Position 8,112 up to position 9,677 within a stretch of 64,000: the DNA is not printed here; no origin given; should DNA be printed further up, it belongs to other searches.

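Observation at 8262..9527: Intein with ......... homing endonuclease splitting the catalytic R-H box of the only Xer-type tyrosine recombinase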

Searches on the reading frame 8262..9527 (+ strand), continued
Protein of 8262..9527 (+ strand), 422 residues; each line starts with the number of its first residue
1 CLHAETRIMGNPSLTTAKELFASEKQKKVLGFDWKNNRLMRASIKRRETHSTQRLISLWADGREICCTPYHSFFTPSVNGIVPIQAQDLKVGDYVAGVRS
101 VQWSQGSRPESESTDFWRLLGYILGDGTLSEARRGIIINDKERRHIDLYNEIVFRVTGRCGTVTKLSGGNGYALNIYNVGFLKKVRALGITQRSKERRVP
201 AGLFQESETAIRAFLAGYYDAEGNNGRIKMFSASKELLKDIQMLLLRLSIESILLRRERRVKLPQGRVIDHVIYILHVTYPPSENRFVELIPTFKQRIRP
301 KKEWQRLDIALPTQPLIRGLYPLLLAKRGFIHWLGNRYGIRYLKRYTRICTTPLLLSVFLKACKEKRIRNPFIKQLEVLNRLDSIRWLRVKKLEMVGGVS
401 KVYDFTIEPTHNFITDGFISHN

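Call 45: find_related_loci(query=A1, collection=genome_contigs, flank=3000)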
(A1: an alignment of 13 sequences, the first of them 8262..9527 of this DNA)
Query A1 (422 aa) in genome_contigs; peptide patterns used: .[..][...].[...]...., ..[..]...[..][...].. (x = any residue, [..] = any of these).
125 stretches matched a pattern; 79 encode a relative of the query (tblastn E <= 1e-3); 79 distinct loci.
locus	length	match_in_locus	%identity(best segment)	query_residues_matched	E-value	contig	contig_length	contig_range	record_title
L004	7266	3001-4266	83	1-422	0e+0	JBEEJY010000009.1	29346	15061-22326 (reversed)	MAG: Candidatus Parcubacteria bacterium isolate cobbmillcreek_2019_sw_WHONDRS-S19S_0090_B_bin.4 scaffold_325561, whole g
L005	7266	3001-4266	72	1-422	0e+0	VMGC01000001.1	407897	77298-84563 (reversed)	MAG: Parcubacteria group bacterium Gr01-1014_8 G01um10148_scaffold_9, whole genome shotgun sequence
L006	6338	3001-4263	58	1-422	1e-170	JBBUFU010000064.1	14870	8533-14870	MAG: Patescibacteria group bacterium isolate H43-bin025_1 H43_bin025_1_000000000064, whole genome shotgun sequence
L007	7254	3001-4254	49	1-422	1e-134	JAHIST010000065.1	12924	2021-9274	MAG: Patescibacteria group bacterium isolate MM_PC_MetaG.mb.188 MM_PC_MetaG.mb.188_k141_1467645, whole genome shotgun se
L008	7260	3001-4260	49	1-422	2e-130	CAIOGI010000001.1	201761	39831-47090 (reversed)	MAG: Candidatus Taylorbacteria bacterium isolate Loclat_bin-01970 genome assembly, contig: bin-01970:01/13, whole genome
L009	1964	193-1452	47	1-422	1e-130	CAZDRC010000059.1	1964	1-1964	MAG TPA_asm: uncultured Candidatus Saccharibacteria bacterium isolate SRP062349_co2_85 genome assembly, contig: NODE_395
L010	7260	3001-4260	47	1-422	1e-121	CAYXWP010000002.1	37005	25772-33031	MAG TPA_asm: uncultured Candidatus Saccharibacteria bacterium isolate SRP062349_co2_4 genome assembly, contig: NODE_655_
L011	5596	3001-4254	47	1-422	4e-120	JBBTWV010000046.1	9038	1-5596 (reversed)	MAG: Patescibacteria group bacterium isolate H32-bin004 H32_bin004_000000000046, whole genome shotgun sequence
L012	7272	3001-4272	46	1-422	2e-120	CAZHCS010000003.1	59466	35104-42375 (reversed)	MAG TPA_asm: uncultured Candidatus Saccharibacteria bacterium isolate SRP300315_co1_142 genome assembly, contig: NODE_25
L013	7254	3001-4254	46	1-422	7e-117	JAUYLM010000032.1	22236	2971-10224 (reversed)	MAG: bacterium isolate C24_metabat.bin.35 C24_k141_1045974, whole genome shotgun sequence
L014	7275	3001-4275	45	1-422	1e-115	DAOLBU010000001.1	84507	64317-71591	MAG TPA_asm: Candidatus Paceibacterota bacterium isolate AMR_MDS_0110 NODE_154_length_84507_cov_5.532977, whole genome s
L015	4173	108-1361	45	1-422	7e-117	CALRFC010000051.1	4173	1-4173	MAG: Candidatus Nomurabacteria bacterium isolate Ike-100m-33 genome assembly, contig: Ike-100-c7918, whole genome shotgu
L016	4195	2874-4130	46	1-422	5e-108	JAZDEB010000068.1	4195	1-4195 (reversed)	MAG: Candidatus Liptonbacteria bacterium isolate MEGAHIT-group-0.117 k141_11450358, whole genome shotgun sequence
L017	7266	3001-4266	42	1-422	7e-106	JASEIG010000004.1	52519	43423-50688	MAG: Patescibacteria group bacterium isolate Yes70-43 NODE_4_length_52519_cov_8.276799, whole genome shotgun sequence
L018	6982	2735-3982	41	1-422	2e-98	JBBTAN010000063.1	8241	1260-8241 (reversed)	MAG: Nanoarchaeota archaeon isolate H43-bin069_1 H43_bin069_1_000000000063, whole genome shotgun sequence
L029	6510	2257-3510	37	1-422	3e-87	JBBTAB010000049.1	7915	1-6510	MAG: Nanoarchaeota archaeon isolate H43-bin082_1 H43_bin082_1_000000000049, whole genome shotgun sequence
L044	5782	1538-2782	37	1-422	6e-77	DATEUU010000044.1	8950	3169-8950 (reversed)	MAG TPA_asm: archaeon isolate SMAG_U8349 k141_1926447, whole genome shotgun sequence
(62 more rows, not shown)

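Call 53: search_protein_families(library=pfam, proteins=[L018:50-574:+, L018:607-1137:-, L018:1413-2060:+, L018:4135-4554:+, L018:5190-5600:-, L018:5699-6091:-, L018:6088-6492:-, L029:654-1091:+, L029:1092-1577:+, L029:4811-5512:+], max_evalue=0.001)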
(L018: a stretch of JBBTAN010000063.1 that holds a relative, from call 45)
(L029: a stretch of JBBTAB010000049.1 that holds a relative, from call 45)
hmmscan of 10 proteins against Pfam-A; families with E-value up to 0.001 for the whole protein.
L018:50-574:+ (174 aa): 3 families
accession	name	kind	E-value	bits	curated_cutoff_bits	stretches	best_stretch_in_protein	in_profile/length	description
PF18912.6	DZR_2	-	3.2e-06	27.3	27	1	23-74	8-55/56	Double zinc ribbon domain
PF16786.11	RecA_dep_nuc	-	0.00031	21.3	26.9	1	107-150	17-64/103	Recombination enhancement, RecA-dependent nuclease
PF04981.18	NMD3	-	0.00061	19.8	24.9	1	25-64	1-46/243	NMD3 family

L018:607-1137:- (176 aa): 0 families

L018:1413-2060:+ (215 aa): 3 families
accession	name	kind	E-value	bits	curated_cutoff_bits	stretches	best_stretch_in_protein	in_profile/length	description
PF00702.32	Hydrolase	-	7.3e-15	56.3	26.4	1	7-192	1-191/191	haloacid dehalogenase-like hydrolase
PF13419.12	HAD_2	-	1.4e-12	48.5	23.8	1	70-197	52-177/178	Haloacid dehalogenase-like hydrolase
PF13242.12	Hydrolase_like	-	0.00062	20.1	22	0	153-201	2-51/75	HAD-hyrolase-like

L018:4135-4554:+ (139 aa): 1 family
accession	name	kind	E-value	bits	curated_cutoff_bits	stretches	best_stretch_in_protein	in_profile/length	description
PF07508.19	Recombinase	-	7.5e-07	29.8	21.1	1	78-132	21-100/102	Recombinase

L018:5190-5600:- (136 aa): 1 family
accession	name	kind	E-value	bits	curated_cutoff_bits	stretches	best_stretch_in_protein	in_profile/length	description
PF00380.25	Ribosomal_S9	-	7.1e-32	110.9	22.5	1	11-136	1-121/121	Ribosomal protein S9/S16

L018:5699-6091:- (130 aa): 1 family
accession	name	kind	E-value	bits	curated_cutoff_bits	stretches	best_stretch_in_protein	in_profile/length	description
PF00572.24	Ribosomal_L13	-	2.4e-14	53.9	23.8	1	2-103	4-117/119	Ribosomal protein L13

L018:6088-6492:- (134 aa): 2 families
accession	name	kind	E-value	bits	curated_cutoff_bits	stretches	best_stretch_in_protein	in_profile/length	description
PF00828.25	Ribosomal_L27A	-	1e-05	26.3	21.5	1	61-114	22-71/72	Ribosomal proteins 50S-L15, 50S-L18e, 60S-L27A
PF17135.9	Ribosomal_L18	-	2.1e-05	24.5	28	1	51-117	51-123/188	Ribosomal protein 60S L18 and 50S L18e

L029:654-1091:+ (145 aa): 0 families

L029:1092-1577:+ (161 aa): 1 family
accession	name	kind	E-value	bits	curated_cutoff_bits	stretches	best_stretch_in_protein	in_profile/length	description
PF18912.6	DZR_2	-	7.3e-06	26.2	27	1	5-55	9-55/56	Double zinc ribbon domain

L029:4811-5512:+ (233 aa): 3 families
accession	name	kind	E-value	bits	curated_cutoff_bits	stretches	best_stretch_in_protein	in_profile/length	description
PF04002.20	RadC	-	1.9e-43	147.7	22.1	1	112-229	1-118/121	RadC-like JAB domain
PF20582.4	UPF0758_N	-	7.6e-25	87.2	27.1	1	3-90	1-77/77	UPF0758 N-terminal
PF00633.29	HHH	-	3.7e-05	23.8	24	1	67-93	2-28/30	Helix-hairpin-helix motif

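Call 54: search_protein_families(library=ncbifam, proteins=[L018:2039-4135:+, L029:1579-3657:+, L044:836-2932:+, L044:3566-4198:-, L044:4617-5327:+, L029:3956-4345:-, L029:4375-4722:-, L029:5889-6293:-], max_evalue=0.00001)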
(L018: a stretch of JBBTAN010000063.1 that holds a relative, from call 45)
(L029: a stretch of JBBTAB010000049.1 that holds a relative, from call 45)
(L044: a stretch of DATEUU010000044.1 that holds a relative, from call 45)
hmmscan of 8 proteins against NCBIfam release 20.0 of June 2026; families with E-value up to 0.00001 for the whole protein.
L018:2039-4135:+ (699 aa): 12 families
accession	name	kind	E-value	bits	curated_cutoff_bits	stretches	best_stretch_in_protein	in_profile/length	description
NF040815.2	recomb_XerA_Arch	equivalog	3.5e-60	203.8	220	2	17-233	4-221/263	site-specific tyrosine recombinase/integron integrase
TIGR02249.1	integrase_gron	subfamily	6.3e-55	186.7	265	2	12-192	1-185/315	integron integrase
TIGR02225.1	recomb_XerD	equivalog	3.5e-51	174.3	329.6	2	10-233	1-241/290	site-specific tyrosine recombinase XerD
NF001399.0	PRK00283.1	subfamily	3.6e-49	167.6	279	2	10-233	10-250/300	tyrosine recombinase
TIGR02224.1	recomb_XerC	equivalog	3.4e-48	164.5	335.15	2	11-233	2-244/295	tyrosine recombinase XerC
NF011946.0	PRK15417.1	equivalog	1.2e-34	120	435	2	14-186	18-194/337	integron integrase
NF002331.0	PRK01287.1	subfamily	2.7e-31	108.9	371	2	75-234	103-280/365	site-specific tyrosine recombinase XerC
NF003462.0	PRK05084.1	equivalog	2e-18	66.2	267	1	128-234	200-312/360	tyrosine recombinase XerS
NF005852.0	PRK07773.1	equivalog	2.6e-12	45.9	780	1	257-650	427-828/886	replicative DNA helicase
NF011287.0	PRK14698.1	equivalog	1.7e-10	39.6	1238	1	338-490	390-544/1017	V-type ATP synthase subunit A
NF007370.0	PRK09870.1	subfamily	2.9e-10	40.1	221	1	107-233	12-146/200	tyrosine-type DNA invertase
NF007371.0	PRK09871.1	subfamily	7.3e-09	35.4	222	0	127-233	30-141/198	tyrosine-type DNA invertase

L029:1579-3657:+ (693 aa): 17 families
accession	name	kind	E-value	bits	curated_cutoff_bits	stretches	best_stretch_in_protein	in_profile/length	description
NF040815.2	recomb_XerA_Arch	equivalog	2.1e-62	211.1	220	2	10-227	3-221/263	site-specific tyrosine recombinase/integron integrase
TIGR02225.1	recomb_XerD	equivalog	4.9e-52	177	329.6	2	4-227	1-241/290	site-specific tyrosine recombinase XerD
TIGR02249.1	integrase_gron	subfamily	6.4e-52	176.9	265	2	6-181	1-180/315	integron integrase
TIGR02224.1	recomb_XerC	equivalog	1.4e-51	175.6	335.15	2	5-227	2-244/295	tyrosine recombinase XerC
NF001399.0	PRK00283.1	subfamily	3.2e-49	167.8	279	2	4-227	10-250/300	tyrosine recombinase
NF011946.0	PRK15417.1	equivalog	7.6e-31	107.5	435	2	14-178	24-192/337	integron integrase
NF002331.0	PRK01287.1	subfamily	3e-30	105.4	371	2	76-228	110-280/365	site-specific tyrosine recombinase XerC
NF003462.0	PRK05084.1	equivalog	1.2e-17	63.7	267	1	116-234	194-318/360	tyrosine recombinase XerS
NF006207.0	PRK08332.1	equivalog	9.7e-15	52.9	2400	1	287-483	955-1149/1684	vitamin B12-dependent ribonucleotide reductase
NF011491.0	PRK14898.1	equivalog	1.2e-13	50.1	783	1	392-661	297-560/860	DNA-directed RNA polymerase subunit A''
NF005852.0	PRK07773.1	equivalog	4.2e-13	48.5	780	1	227-646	398-828/886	replicative DNA helicase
NF007371.0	PRK09871.1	subfamily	5.7e-12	45.6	222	1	105-227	10-141/198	tyrosine-type DNA invertase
NF007370.0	PRK09870.1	subfamily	6.8e-11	42.2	221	1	99-227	10-146/200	tyrosine-type DNA invertase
NF038098.1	GyrA_w_intein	exception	3.2e-09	35.2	1850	1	223-645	113-538/1232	intein-containing DNA gyrase subunit A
NF038162.1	RtcB_rel_intein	exception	1.9e-08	32.8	1150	0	333-647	234-581/961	intein-containing RtcB family protein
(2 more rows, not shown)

L044:836-2932:+ (699 aa): 14 families
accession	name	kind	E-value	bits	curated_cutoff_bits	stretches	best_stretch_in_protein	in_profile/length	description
NF040815.2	recomb_XerA_Arch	equivalog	5.3e-71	239.3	220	2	20-236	3-222/263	site-specific tyrosine recombinase/integron integrase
TIGR02249.1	integrase_gron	subfamily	2.8e-60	204.3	265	2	17-192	2-181/315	integron integrase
TIGR02224.1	recomb_XerC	equivalog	2.3e-52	178.2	335.15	2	27-236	11-245/295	tyrosine recombinase XerC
TIGR02225.1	recomb_XerD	equivalog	7.2e-52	176.5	329.6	2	26-235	9-241/290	site-specific tyrosine recombinase XerD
NF001399.0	PRK00283.1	subfamily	7.2e-48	163.4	279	2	27-235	20-250/300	tyrosine recombinase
NF011946.0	PRK15417.1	equivalog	9e-38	130.3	435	2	16-186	16-190/337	integron integrase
NF002331.0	PRK01287.1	subfamily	3.6e-28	98.6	371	2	91-237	120-281/365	site-specific tyrosine recombinase XerC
NF003462.0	PRK05084.1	equivalog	2.3e-17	62.8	267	1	128-246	196-322/360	tyrosine recombinase XerS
NF011491.0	PRK14898.1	equivalog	8.3e-14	50.6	783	1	381-653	277-547/860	DNA-directed RNA polymerase subunit A''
NF006207.0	PRK08332.1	equivalog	4.8e-13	47.3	2400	1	290-485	954-1147/1684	vitamin B12-dependent ribonucleotide reductase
NF005852.0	PRK07773.1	equivalog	1.3e-11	43.6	780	1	270-651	440-828/886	replicative DNA helicase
NF007370.0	PRK09870.1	subfamily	1.3e-09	38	221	1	112-236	13-147/200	tyrosine-type DNA invertase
NF007371.0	PRK09871.1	subfamily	2.5e-09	37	222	1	130-236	29-142/198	tyrosine-type DNA invertase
TIGR01443.1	intein_Cterm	domain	1.4e-06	28.4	15.6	1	629-650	2-24/24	intein C-terminal splicing region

L044:3566-4198:- (210 aa): 3 families
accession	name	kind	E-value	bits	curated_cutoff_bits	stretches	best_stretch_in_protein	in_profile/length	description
TIGR03902.1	rhom_GG_sort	equivalog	1.8e-11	44.2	84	1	32-174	2-152/154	rhombosortase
TIGR04239.1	rhombo_GlpG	equivalog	2.8e-11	43.6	250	1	11-177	98-267/271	rhomboid family intramembrane serine protease GlpG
NF008155.0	PRK10907.1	equivalog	1.2e-08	34.6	335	1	11-177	98-267/276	rhomboid family intramembrane serine protease GlpG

L044:4617-5327:+ (236 aa): 0 families

L029:3956-4345:- (129 aa): 0 families

L029:4375-4722:- (115 aa): 0 families

L029:5889-6293:- (134 aa): 0 families

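Call 60: predict_structure(alignment_id=A1)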
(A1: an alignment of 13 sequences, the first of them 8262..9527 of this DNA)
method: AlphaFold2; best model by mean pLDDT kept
length: 422 residues; sequences in the alignment: 13
mean_pLDDT: 90.6   pTM: 0.90
mean pLDDT of the five models: 90.6, 89.8, 88.0, 87.5, 73.9
residues with pLDDT >= 90: 307; 70-90: 97; 50-70: 18; < 50: 0
segments of 3 or more residues with pLDDT < 50: none
pLDDT, mean of each block of 10 residues (from residue 1): 94 89 89 88 92 96 96 93 96 94 63 92 93 91 94 95 89 94 92 86 90 96 90 95 94 93 90 92 93 86 65 94 91 93 92 93 94 93 91 94 83 91 83
secondary structure, 60 per line:
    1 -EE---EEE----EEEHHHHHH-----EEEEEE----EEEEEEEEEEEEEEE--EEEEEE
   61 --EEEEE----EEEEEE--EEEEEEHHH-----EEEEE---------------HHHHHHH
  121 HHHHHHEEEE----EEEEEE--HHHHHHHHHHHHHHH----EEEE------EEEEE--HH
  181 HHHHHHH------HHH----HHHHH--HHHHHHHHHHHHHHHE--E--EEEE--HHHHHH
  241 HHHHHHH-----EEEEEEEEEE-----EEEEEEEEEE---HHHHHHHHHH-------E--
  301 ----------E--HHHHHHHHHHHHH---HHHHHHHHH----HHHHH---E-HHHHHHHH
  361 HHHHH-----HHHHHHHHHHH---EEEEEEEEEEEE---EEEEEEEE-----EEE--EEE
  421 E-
elements in order: E7-9 E14-16 H17-22 E28-33 E38-52 E55-60 E63-67 E72-77 E80-85 E94-98 H114-126 E127-130 E135-140 H143-157 E162-165 E172-176 H179-187 H201-205 H208-222 E229-232 H235-247 E253-262 E268-277 H281-290 H314-326 H330-338 H343-347 H353-365 H371-381 E385-396 E400-407 E413-415 E418-421

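Call 62: fold_search(model_id=the predicted structure, library=pdb)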
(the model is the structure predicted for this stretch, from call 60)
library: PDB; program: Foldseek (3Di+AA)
matches with E <= 10: 616; with E <= 0.001: 89
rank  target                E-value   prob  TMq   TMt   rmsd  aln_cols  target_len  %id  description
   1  7qss                  1.6e-26  1.00  0.67  0.66   5.9       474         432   21  Crystal structure of homing endonuclease-associated TliVMA intein (C1A) (released 2022-03-30)
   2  1dq3                  4.4e-24  1.00  0.56  0.53  10.7       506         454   19  CRYSTAL STRUCTURE OF AN ARCHAEAL INTEIN-ENCODED HOMING ENDONUCLEASE PI-PFUI (released 2000-07-05)
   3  7qsu                  2.6e-23  1.00  0.63  0.72   6.1       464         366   18  Crystal structure of homing endonuclease-associated TliVMA intein (C1A, d333-339) (released 2022-03-30)
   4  7qst                  1.1e-19  1.00  0.58  0.66   6.2       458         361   16  Crystal structure of homing endonuclease-associated PhoVMA intein (C1A) (released 2022-03-30)
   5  2cw7                  9.8e-19  1.00  0.65  0.52   8.4       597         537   13  Crystal structure of intein homing endonuclease II (released 2006-04-18)
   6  1vde_B                1.6e-11  1.00  0.51  0.50   7.2       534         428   11  PI-SCEI, A HOMING ENDONUCLEASE WITH PROTEIN SPLICING ACTIVITY (released 1998-04-08)
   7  1lws_A                1.4e-10  1.00  0.49  0.49   8.1       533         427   12  Crystal structure of the intein homing endonuclease PI-SceI bound to its recognition sequence (released 2002-09-27)
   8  1ef0_A                1.6e-10  1.00  0.51  0.51   8.1       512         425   12  CRYSTAL STRUCTURE OF PI-SCEI MINIPRECURSOR (released 2000-06-07)
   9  1dfa                  3.7e-10  1.00  0.49  0.50   8.2       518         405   12  CRYSTAL STRUCTURE OF PI-SCEI IN C2 SPACE GROUP (released 1999-12-08)
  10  1lwt_A                3.2e-09  1.00  0.50  0.48   8.6       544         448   10  Crystal structure of the intein homing endonuclease PI-SceI bound to its substrate DNA (Ca2+ free) (released 2002-09-27)
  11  1um2_B                3.8e-09  1.00  0.52  0.52   7.5       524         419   10  Crystal Structure of the Vma1-Derived Endonuclease with the Ligated Extein Segment (released 2004-09-22)
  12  1jva_A                5.1e-09  1.00  0.48  0.47   8.3       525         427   10  CRYSTAL STRUCTURE OF THE VMA1-DERIVED ENDONUCLEASE BEARING THE N AND C EXTEIN PROPEPTIDES (released 2002-08-29)
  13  1um2_A                1.8e-08  1.00  0.48  0.48   8.3       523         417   10  Crystal Structure of the Vma1-Derived Endonuclease with the Ligated Extein Segment (released 2004-09-22)
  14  1ef0_B                5.5e-08  1.00  0.48  0.50   7.7       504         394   11  CRYSTAL STRUCTURE OF PI-SCEI MINIPRECURSOR (released 2000-06-07)
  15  2dch                  1.0e-07  1.00  0.30  0.59   7.2       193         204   19  Crystal structure of archaeal intron-encoded homing endonuclease I-Tsp061I (released 2006-07-06)
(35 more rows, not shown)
